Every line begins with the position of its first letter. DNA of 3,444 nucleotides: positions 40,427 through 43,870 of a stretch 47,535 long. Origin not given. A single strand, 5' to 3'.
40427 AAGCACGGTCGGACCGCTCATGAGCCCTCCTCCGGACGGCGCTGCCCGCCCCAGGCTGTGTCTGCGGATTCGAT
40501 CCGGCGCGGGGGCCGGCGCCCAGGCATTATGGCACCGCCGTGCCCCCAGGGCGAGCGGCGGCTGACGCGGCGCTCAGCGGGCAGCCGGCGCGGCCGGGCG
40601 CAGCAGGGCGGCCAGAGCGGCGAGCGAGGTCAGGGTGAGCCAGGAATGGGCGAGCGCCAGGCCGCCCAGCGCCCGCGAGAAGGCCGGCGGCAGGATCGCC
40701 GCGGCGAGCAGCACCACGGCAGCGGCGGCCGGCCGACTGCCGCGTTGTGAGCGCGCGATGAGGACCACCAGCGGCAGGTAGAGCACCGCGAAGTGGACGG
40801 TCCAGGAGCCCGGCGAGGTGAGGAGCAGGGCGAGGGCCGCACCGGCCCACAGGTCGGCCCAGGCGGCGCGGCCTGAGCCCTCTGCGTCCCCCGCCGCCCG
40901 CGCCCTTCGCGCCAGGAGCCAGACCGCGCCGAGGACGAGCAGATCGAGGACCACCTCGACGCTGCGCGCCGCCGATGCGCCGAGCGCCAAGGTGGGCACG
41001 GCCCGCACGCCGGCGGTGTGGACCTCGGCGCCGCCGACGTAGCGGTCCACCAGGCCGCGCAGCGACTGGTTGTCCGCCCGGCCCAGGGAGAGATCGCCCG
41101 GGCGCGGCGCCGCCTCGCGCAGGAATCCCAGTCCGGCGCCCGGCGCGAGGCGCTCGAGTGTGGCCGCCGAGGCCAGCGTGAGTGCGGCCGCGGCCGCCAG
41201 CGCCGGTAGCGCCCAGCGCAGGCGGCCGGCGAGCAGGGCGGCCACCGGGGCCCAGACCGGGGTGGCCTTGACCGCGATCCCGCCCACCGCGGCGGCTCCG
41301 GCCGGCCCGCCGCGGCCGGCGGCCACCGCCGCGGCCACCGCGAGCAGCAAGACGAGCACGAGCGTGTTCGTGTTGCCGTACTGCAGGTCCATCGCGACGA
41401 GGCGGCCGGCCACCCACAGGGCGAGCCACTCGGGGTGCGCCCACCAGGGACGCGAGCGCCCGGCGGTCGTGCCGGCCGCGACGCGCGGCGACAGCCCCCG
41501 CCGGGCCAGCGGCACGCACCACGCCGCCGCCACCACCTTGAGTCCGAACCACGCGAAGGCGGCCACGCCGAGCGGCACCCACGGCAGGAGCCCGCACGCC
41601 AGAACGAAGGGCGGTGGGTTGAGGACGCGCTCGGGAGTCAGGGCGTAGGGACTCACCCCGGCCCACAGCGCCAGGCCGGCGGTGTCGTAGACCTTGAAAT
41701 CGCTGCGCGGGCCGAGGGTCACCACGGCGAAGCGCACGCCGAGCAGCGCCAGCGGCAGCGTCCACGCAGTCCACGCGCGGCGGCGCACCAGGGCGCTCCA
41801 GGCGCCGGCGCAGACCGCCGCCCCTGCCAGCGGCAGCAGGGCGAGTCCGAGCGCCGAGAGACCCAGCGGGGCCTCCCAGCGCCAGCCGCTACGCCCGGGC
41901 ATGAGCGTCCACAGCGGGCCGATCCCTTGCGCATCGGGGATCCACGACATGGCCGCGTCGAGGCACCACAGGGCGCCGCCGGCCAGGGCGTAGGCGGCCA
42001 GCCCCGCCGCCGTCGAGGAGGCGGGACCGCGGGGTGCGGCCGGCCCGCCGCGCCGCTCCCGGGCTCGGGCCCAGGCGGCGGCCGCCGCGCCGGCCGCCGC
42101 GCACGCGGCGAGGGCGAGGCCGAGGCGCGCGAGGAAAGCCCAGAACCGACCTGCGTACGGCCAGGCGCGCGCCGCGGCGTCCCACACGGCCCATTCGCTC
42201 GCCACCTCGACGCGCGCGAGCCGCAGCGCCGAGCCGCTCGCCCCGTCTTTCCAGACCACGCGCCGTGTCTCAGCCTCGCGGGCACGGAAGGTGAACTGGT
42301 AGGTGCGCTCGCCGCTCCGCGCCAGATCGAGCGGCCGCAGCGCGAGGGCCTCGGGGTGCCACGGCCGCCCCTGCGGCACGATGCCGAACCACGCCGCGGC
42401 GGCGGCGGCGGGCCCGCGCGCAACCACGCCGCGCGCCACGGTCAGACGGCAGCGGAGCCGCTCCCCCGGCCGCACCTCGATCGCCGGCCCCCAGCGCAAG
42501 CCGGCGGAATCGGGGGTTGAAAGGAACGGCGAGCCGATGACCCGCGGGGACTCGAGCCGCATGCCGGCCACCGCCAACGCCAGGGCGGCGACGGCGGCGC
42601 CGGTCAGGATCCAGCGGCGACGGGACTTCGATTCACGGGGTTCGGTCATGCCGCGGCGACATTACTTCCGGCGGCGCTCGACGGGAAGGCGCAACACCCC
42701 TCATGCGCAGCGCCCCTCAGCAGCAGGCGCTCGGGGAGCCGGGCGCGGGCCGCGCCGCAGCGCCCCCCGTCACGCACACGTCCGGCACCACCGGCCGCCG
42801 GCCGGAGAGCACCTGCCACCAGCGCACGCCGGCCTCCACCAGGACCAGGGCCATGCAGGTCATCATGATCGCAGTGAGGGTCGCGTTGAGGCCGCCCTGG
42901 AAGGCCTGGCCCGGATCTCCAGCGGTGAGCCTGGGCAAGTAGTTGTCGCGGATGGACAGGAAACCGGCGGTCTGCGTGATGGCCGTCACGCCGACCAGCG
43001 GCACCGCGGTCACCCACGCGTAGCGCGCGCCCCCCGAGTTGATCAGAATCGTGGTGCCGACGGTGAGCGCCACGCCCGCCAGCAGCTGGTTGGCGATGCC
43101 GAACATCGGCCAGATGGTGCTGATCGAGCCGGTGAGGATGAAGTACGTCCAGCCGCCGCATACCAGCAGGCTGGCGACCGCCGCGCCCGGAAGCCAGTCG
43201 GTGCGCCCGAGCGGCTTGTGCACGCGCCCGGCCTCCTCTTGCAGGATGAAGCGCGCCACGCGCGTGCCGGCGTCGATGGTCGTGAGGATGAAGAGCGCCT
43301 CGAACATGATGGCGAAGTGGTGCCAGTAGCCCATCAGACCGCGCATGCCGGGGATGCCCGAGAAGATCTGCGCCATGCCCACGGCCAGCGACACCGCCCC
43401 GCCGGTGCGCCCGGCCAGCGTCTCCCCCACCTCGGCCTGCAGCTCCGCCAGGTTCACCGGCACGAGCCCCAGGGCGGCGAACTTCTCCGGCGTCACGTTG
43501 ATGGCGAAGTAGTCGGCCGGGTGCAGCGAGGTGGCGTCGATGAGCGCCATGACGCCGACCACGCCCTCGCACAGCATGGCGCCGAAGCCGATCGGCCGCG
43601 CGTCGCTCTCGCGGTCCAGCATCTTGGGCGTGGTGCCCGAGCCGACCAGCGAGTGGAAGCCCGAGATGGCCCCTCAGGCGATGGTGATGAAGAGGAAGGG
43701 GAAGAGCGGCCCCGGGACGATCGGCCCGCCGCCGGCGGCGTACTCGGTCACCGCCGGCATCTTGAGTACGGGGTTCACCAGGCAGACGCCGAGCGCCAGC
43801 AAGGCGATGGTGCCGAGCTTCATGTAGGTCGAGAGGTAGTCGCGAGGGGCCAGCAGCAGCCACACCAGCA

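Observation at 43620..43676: In-frame TGA at the invariant Cys of CstA followed by a GGUC-capped hairpin: selenocysteine candidate or fresh nonsense mutation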

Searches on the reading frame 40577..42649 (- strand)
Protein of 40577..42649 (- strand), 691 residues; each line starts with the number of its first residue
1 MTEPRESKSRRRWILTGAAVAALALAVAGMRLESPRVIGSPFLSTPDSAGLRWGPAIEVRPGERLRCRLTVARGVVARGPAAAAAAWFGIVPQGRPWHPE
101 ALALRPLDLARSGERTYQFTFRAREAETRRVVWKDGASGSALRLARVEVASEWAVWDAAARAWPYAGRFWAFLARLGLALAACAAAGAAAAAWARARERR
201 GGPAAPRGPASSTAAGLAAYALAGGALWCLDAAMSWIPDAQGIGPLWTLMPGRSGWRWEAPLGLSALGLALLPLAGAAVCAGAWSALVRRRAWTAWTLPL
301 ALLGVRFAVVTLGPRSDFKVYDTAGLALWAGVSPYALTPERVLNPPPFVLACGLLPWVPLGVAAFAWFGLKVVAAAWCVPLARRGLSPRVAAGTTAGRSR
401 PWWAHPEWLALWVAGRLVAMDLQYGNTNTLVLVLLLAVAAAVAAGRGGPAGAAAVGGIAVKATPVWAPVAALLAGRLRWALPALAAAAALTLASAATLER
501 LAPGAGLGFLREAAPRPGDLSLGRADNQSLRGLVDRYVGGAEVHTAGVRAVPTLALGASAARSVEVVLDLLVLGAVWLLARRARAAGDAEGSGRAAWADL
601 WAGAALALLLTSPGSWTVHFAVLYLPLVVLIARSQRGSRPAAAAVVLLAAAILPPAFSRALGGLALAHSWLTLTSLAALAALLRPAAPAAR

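Call 35: list_cluster_members(proteins=[window:40577-42649:-, L008:14168-15895:+, L008:17736-20504:-, L008:16711-17736:-, P0126])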
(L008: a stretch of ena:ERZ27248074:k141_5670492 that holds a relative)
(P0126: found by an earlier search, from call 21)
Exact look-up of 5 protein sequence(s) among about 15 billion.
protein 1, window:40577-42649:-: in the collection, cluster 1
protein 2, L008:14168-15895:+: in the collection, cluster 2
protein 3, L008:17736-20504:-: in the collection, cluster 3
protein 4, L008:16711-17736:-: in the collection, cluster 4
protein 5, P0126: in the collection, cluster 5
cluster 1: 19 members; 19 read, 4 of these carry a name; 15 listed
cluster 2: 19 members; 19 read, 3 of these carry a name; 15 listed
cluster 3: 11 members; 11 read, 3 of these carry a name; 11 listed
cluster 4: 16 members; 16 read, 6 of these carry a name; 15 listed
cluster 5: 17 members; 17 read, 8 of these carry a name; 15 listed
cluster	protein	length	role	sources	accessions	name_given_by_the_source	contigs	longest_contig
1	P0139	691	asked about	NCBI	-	-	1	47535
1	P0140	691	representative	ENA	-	-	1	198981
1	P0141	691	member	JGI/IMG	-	hypothetical protein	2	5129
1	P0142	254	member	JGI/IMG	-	hypothetical protein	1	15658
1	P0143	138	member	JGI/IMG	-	-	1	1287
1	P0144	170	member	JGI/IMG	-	-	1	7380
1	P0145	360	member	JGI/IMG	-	hypothetical protein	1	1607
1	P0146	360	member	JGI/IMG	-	-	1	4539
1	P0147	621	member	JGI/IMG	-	hypothetical protein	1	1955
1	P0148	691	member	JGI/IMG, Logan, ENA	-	-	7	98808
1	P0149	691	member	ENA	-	-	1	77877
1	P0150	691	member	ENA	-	-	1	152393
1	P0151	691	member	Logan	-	-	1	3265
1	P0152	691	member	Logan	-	-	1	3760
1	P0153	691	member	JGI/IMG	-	-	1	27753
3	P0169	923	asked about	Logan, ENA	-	-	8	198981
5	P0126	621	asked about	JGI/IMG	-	carbon starvation protein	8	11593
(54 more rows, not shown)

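Call 37: find_encoding_contigs(protein=P0169, flank=10000, max_places=2)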
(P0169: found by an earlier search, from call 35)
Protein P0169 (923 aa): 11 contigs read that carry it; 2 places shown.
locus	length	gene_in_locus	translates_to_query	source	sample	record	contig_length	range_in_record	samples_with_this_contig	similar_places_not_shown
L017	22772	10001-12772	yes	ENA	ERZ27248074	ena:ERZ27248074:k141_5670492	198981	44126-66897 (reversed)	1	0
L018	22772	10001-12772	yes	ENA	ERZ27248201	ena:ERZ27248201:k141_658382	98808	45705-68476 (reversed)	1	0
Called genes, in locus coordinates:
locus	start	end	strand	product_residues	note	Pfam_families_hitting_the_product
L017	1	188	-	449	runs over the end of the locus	PF13375:RnfC_N, PF01512:Complex1_51K, PF10531:SLBB, PF12838:Fer4_7 (weak), PF13187:Fer4_9 (weak)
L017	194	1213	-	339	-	PF02424:ApbE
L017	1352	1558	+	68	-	PF13459:Fer4_15, PF13370:Fer4_13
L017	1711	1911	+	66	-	-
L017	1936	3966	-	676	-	PF07676:PD40 (faint), PF26550:Tricorn_2nd (weak), PF26549:Tricorn_N, PF05448:AXE1 (faint), PF02129:Peptidase_S15 (faint), PF20434:BD-FAE (faint), PF00326:Peptidase_S9, PF01738:DLH (faint)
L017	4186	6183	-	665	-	PF00932:LTD, PF13860:FlgD_ig (weak)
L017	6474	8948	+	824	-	PF14814:UB2H, PF00912:Transgly, PF00905:Transpeptidase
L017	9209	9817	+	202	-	-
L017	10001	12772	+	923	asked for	PF27167:HTH_GRAD, PF03449:GreA_GreB_N, PF01272:GreA_GreB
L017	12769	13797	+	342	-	PF02685:Glucokinase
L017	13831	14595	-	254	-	PF01182:Glucosamine_iso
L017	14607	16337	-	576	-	PF00342:PGI (weak)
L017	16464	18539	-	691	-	PF09594:GT87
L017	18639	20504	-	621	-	PF02554:CstA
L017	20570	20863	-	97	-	-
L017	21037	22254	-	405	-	PF00188:CAP, PF13860:FlgD_ig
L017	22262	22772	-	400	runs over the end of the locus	PF00072:Response_reg, PF13487:HD_5, PF01966:HD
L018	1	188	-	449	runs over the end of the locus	PF13375:RnfC_N, PF01512:Complex1_51K, PF10531:SLBB, PF12838:Fer4_7 (weak), PF13187:Fer4_9 (weak)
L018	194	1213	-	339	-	PF02424:ApbE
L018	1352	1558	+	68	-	PF13459:Fer4_15, PF13370:Fer4_13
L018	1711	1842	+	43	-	-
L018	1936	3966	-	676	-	PF07676:PD40 (faint), PF26550:Tricorn_2nd (weak), PF26549:Tricorn_N, PF05448:AXE1 (faint), PF02129:Peptidase_S15 (faint), PF20434:BD-FAE (faint), PF00326:Peptidase_S9, PF01738:DLH (faint)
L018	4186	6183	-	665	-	PF00932:LTD, PF13860:FlgD_ig (weak)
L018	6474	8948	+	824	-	PF14814:UB2H, PF00912:Transgly, PF00905:Transpeptidase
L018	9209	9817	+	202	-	-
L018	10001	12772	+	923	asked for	PF27167:HTH_GRAD, PF03449:GreA_GreB_N, PF01272:GreA_GreB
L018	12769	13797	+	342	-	PF02685:Glucokinase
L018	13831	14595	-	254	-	PF01182:Glucosamine_iso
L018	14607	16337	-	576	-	PF00342:PGI (weak)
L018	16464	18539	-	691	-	PF09594:GT87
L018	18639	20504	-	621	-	PF02554:CstA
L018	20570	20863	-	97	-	-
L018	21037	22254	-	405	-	PF00188:CAP, PF13860:FlgD_ig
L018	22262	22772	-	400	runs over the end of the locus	PF00072:Response_reg, PF13487:HD_5, PF01966:HD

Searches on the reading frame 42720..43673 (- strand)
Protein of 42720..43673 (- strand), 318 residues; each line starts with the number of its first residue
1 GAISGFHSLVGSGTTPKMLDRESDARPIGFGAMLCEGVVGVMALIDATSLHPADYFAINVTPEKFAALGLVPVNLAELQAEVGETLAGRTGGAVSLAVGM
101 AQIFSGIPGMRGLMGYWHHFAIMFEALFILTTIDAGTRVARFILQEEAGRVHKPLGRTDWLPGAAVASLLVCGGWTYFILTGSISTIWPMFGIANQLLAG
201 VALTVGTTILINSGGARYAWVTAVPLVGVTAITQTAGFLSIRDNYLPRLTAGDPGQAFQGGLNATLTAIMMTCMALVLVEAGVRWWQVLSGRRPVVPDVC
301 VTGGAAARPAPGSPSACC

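Call 6: search_protein_families(library=pfam, proteins=[window:42720-43673:-])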
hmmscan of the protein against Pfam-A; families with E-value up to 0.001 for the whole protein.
window:42720-43673:- (318 aa): 1 family
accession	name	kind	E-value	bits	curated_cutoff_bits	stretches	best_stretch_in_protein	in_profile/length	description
PF02554.20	CstA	-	2e-81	274.8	27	1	1-236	305-560/560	Carbon starvation protein CstA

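Call 21: list_cluster_members(proteins=[P0001, window:42720-43622:-, P0005, P0002])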
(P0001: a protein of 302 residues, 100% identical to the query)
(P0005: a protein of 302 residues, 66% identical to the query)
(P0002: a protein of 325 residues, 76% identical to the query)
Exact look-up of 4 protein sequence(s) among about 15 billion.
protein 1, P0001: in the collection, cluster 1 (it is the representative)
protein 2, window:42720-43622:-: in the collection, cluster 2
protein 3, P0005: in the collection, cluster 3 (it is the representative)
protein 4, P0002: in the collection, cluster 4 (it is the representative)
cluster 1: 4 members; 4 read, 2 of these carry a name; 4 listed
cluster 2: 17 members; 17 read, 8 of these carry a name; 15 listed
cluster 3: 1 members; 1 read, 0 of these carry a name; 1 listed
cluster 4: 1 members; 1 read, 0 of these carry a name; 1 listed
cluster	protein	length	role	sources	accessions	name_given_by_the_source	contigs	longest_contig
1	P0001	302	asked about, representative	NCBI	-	-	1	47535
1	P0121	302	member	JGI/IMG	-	-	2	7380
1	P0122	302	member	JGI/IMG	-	carbon starvation protein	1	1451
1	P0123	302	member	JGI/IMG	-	carbon starvation protein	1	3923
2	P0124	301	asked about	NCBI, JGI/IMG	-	-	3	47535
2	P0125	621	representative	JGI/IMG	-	-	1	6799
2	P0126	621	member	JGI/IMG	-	carbon starvation protein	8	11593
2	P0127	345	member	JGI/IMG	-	carbon starvation protein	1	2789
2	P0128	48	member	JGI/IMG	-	-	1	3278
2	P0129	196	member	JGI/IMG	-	carbon starvation protein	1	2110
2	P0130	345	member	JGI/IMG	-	carbon starvation protein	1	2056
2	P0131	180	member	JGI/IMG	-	carbon starvation protein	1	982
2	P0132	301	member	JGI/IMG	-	carbon starvation protein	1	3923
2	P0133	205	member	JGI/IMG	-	carbon starvation protein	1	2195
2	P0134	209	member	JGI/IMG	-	carbon starvation protein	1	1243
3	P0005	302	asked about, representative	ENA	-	-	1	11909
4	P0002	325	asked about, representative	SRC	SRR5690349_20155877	-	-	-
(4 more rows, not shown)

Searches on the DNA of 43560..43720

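Call 69: search_rna_families(source=window, start=43560, end=43720, threshold=evalue, max_evalue=10)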
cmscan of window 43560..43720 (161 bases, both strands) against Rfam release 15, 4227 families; matches with E-value up to 10: 4.
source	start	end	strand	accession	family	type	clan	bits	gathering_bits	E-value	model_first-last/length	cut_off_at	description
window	43573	43607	+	RF02565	YrlB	Gene; sRNA;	-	16.7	97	0.56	1-78/78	no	Y RNA-like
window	43616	43686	-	RF02784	SorX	Gene; sRNA;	-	14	46.6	0.43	1-73/73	no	Singlet oxygen resistance RNA X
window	43619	43705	-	RF01520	CC0734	Gene; sRNA;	-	12.7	45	8.5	1-95/95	no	caulobacter sRNA CC0734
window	43560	43621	-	RF01702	Cyano-2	Gene; sRNA;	-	9.7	40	1.7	1-64/204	3'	Cyano-2 RNA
